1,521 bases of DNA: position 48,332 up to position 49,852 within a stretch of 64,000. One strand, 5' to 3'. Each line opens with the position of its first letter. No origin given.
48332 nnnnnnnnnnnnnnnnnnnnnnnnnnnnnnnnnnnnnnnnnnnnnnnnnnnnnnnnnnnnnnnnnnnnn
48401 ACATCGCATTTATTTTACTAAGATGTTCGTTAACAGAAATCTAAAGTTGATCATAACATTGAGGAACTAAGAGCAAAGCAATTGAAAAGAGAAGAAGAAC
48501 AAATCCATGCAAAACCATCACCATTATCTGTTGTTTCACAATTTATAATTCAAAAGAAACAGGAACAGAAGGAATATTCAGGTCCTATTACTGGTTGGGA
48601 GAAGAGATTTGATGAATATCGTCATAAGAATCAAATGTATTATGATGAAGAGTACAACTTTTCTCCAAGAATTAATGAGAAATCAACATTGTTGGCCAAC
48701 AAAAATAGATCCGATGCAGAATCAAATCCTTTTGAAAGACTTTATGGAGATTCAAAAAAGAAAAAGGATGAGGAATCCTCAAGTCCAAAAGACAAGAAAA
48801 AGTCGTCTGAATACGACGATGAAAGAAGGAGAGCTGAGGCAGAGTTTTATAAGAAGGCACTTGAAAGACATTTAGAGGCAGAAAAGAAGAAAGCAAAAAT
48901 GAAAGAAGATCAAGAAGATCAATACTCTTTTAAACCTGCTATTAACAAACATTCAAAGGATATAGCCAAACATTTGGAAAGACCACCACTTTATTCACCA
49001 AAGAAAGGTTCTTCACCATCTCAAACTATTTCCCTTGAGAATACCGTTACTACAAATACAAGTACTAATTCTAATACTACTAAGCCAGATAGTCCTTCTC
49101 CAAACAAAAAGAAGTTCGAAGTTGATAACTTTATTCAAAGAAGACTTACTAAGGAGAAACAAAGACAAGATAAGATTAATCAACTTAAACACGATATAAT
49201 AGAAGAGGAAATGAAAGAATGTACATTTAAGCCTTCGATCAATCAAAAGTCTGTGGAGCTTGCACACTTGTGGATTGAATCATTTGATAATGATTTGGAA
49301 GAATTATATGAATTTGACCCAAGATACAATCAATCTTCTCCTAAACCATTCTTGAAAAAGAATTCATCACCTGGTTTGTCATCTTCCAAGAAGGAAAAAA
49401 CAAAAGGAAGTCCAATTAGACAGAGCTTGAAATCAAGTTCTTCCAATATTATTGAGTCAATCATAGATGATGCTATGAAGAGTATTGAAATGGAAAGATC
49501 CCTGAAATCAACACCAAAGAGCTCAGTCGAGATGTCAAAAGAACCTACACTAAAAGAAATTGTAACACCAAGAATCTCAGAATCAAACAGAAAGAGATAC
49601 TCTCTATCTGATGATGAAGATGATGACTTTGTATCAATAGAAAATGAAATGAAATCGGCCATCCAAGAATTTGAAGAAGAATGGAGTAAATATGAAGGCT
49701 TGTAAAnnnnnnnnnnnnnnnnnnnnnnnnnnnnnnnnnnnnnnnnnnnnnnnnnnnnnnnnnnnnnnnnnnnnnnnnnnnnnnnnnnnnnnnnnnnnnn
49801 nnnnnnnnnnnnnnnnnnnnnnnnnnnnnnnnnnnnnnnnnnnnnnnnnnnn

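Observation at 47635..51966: Dynein-2 intermediate-chain-like WD40 gene sits 1.7 kb from an LC8 dynein light chain gene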

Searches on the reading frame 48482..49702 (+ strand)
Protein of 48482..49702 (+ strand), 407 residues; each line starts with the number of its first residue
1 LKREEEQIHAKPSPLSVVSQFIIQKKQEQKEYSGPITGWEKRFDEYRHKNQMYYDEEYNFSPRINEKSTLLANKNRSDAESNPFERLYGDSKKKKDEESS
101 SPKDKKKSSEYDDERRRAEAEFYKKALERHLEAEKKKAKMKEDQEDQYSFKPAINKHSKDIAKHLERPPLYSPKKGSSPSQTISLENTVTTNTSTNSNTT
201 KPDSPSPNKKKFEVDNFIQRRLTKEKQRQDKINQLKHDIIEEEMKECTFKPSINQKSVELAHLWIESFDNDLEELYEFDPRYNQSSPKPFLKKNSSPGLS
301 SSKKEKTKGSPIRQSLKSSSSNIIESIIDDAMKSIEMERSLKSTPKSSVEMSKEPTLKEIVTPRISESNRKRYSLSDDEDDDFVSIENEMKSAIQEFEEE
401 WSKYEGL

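Call 8: search_protein_families(library=pfam, proteins=[window:48482-49702:+], max_evalue=1)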
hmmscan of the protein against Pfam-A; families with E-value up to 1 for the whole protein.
seq(407 aa): 1 family
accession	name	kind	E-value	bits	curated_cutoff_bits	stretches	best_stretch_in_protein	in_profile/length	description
PF20137.4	DUF6527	-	0.028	14.8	23.6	1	243-266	32-56/63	Family of unknown function (DUF6527)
